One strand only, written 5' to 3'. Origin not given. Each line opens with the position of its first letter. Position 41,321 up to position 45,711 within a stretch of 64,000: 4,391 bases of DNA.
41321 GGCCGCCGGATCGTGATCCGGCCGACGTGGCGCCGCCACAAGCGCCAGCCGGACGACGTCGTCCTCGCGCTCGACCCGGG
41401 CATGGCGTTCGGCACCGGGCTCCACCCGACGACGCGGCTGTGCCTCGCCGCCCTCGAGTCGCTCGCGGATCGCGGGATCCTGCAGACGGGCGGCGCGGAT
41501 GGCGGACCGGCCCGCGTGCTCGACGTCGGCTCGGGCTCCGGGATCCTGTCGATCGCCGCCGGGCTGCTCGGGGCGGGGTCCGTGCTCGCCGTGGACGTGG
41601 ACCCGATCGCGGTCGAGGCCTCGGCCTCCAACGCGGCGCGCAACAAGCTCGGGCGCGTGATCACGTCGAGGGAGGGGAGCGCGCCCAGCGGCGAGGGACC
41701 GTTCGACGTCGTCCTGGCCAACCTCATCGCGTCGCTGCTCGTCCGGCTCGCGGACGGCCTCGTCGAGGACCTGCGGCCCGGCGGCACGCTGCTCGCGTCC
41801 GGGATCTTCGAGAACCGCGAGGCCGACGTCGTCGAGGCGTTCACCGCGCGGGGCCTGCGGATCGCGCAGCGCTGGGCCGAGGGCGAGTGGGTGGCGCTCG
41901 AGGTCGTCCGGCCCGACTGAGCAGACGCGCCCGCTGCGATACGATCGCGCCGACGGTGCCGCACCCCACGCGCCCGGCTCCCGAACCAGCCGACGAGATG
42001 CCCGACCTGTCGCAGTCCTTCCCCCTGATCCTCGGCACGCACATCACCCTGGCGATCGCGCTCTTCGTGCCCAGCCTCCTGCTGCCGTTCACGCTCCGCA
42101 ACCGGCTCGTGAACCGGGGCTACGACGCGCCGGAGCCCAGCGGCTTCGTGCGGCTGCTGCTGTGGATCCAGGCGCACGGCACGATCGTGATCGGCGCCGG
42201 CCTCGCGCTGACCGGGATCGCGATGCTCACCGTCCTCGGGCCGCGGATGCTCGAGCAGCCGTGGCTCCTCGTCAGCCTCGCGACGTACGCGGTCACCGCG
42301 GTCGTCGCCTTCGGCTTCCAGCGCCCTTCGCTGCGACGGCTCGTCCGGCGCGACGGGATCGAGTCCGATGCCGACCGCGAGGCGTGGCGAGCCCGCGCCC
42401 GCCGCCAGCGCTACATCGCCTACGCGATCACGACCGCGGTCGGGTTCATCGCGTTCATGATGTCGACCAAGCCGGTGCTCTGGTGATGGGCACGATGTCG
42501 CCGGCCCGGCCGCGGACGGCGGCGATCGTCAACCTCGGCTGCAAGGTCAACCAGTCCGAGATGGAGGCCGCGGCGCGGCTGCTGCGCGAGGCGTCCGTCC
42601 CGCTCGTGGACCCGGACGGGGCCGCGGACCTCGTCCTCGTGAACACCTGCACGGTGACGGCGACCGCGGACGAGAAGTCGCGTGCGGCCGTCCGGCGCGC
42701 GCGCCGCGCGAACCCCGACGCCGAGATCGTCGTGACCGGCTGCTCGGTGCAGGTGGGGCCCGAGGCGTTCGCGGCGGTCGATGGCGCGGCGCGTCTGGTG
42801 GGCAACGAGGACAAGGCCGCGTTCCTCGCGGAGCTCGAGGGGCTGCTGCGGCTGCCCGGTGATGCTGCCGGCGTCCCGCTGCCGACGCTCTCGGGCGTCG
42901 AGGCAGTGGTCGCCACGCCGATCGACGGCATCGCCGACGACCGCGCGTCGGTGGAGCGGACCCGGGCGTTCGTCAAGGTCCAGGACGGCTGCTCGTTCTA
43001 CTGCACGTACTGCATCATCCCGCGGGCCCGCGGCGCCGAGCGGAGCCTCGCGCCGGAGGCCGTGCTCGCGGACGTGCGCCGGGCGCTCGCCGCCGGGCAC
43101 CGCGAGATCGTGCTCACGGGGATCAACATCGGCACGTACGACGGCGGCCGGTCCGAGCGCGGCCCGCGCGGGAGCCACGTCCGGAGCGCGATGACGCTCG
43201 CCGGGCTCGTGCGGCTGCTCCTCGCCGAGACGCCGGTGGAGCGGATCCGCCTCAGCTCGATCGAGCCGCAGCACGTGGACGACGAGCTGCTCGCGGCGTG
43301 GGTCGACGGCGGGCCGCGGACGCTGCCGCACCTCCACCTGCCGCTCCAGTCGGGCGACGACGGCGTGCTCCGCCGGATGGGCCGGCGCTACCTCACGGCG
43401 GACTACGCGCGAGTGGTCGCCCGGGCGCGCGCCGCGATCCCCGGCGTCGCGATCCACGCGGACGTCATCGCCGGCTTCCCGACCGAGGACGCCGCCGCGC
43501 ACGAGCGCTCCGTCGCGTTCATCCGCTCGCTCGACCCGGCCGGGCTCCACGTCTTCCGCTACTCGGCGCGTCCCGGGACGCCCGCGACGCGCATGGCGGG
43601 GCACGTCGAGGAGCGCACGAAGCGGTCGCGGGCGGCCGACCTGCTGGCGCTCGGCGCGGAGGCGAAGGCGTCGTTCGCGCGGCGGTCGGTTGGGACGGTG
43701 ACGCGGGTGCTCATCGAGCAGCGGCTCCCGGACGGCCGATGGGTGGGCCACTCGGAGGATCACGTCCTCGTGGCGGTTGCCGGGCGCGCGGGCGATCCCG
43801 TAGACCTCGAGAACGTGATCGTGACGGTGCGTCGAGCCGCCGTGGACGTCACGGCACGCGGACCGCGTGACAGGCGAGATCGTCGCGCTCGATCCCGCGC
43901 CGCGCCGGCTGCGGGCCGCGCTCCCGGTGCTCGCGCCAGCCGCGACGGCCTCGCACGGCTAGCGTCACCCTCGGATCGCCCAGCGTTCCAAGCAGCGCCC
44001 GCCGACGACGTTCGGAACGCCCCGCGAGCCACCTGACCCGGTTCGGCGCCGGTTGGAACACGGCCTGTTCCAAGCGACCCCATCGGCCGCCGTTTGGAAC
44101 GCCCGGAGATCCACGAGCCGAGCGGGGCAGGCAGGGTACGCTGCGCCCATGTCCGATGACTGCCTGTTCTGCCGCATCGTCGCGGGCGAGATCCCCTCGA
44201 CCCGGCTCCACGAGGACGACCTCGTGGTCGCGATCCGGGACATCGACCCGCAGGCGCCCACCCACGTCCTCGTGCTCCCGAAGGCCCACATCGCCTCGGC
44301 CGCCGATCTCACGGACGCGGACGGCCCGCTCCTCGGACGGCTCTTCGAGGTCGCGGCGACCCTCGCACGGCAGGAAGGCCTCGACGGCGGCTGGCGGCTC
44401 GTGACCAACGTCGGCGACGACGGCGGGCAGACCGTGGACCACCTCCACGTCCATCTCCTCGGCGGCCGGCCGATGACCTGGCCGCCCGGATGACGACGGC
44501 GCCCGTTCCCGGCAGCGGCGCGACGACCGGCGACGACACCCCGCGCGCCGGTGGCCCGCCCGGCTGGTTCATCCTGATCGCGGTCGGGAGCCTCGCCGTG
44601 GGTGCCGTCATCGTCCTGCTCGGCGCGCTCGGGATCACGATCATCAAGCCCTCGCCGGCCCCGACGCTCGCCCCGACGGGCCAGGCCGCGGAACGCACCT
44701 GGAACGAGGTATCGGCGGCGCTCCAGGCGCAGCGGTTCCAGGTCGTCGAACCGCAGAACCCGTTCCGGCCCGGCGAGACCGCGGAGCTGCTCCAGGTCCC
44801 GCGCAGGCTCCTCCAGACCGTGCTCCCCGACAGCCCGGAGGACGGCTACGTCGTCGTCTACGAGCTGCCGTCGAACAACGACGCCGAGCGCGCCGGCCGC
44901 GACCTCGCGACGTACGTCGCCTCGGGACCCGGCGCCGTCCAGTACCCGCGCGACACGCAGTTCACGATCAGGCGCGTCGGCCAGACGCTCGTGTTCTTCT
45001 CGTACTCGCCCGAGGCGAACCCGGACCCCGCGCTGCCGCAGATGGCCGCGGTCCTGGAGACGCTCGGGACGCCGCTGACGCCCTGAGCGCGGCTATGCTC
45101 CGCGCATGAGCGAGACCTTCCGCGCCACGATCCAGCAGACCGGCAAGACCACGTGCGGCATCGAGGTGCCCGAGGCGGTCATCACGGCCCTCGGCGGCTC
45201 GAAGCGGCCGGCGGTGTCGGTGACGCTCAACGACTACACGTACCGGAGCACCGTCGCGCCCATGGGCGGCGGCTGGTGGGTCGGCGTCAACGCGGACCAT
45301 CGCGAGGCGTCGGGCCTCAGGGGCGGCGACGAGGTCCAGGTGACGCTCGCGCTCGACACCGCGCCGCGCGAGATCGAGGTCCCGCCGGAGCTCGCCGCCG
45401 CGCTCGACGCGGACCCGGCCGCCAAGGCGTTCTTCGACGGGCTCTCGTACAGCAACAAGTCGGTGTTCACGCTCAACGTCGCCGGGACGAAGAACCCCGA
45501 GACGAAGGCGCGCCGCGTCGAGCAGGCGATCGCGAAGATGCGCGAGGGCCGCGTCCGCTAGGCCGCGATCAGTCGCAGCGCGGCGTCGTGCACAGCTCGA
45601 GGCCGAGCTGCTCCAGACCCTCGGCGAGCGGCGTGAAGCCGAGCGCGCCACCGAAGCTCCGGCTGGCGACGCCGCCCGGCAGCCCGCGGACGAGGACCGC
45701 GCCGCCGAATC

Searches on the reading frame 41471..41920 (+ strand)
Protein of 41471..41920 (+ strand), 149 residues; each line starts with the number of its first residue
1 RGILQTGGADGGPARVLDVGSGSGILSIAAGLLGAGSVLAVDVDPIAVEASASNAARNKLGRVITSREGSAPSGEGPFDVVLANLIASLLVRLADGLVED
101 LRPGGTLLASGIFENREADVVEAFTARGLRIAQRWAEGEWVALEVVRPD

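Call 28: search_protein_families(library=pfam, proteins=[window:41471-41920:+], max_evalue=0.01)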
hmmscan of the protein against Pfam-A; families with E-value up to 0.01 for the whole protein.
window:41471-41920:+ (149 aa): 10 families
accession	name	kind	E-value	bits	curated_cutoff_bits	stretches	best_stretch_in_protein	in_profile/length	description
PF06325.19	PrmA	-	4.9e-37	128.4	22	1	14-147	163-295/296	Ribosomal protein L11 methyltransferase (PrmA)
PF05175.20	MTS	-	2.4e-07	31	23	1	15-84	34-105/170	Methyltransferase small domain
PF13649.12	Methyltransf_25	-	3e-07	31.5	27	1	16-105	1-97/97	Methyltransferase domain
PF13847.12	Methyltransf_31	-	1.1e-06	28.9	27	1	15-90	6-87/145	Methyltransferase domain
PF08241.18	Methyltransf_11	-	4.5e-06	27.7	21.2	1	17-107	1-93/95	Methyltransferase domain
PF08242.18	Methyltransf_12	-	8.7e-06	26.8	30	1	17-106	1-97/98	Methyltransferase domain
PF13489.12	Methyltransf_23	-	2.1e-05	24.7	27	1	5-84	15-88/164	Methyltransferase domain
PF01135.25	PCMT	-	0.0003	21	20.3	1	14-109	75-171/210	Protein-L-isoaspartate(D-aspartate) O-methyltransferase (PCMT)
PF02475.24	TRM5-TYW2_MTfase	-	0.00039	20.8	28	1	15-83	39-110/164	TRM5/TYW2 methyltransferase domain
PF03602.21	Cons_hypoth95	-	0.0012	19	24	1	11-62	40-91/182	Conserved hypothetical protein 95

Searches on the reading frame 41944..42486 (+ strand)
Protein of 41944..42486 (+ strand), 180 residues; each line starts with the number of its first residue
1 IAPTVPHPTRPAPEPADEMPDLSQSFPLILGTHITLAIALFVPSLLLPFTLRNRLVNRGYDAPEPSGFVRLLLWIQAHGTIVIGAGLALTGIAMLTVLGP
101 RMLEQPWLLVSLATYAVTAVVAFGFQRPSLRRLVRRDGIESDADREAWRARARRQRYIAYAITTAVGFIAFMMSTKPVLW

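Call 29: search_protein_families(library=pfam, proteins=[window:41944-42486:+], max_evalue=0.01)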
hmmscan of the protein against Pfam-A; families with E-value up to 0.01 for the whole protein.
window:41944-42486:+ (180 aa): 1 family
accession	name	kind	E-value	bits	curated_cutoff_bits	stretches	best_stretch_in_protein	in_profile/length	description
PF10027.14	DUF2269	-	1.2e-05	25.9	28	1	33-177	7-150/150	Predicted integral membrane protein (DUF2269)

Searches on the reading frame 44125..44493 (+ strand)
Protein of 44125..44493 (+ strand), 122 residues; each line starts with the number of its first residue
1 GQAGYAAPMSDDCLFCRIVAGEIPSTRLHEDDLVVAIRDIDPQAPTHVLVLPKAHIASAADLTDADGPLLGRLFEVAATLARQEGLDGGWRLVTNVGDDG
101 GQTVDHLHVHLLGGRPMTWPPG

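Call 29: search_protein_families(library=pfam, proteins=[window:44125-44493:+], max_evalue=0.01)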
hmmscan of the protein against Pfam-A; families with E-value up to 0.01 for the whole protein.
window:44125-44493:+ (122 aa): 2 families
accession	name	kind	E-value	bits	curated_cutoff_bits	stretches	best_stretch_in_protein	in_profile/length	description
PF01230.28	HIT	-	1.3e-25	90.3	21.5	1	21-116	2-97/98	HIT domain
PF11969.13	DcpS_C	-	3.2e-24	86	24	1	13-113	2-101/114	Scavenger mRNA decapping enzyme C-term binding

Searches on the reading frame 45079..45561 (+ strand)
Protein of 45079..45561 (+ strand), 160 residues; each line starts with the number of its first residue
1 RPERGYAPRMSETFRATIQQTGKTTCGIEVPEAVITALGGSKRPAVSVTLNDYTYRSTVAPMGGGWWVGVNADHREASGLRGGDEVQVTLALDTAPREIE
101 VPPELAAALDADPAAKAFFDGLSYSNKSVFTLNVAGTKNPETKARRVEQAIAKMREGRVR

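Call 29: search_protein_families(library=pfam, proteins=[window:45079-45561:+], max_evalue=0.01)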
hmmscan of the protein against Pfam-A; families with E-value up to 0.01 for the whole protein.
window:45079-45561:+ (160 aa): 2 families
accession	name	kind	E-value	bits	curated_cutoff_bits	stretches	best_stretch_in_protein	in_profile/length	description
PF13376.11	OmdA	-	2e-20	73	25.6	1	98-157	1-60/60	Bacteriocin-protection, YdeI or OmpD-Associated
PF08922.17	DUF1905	-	2.2e-19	69.8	24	1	14-90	1-81/81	Domain of unknown function (DUF1905)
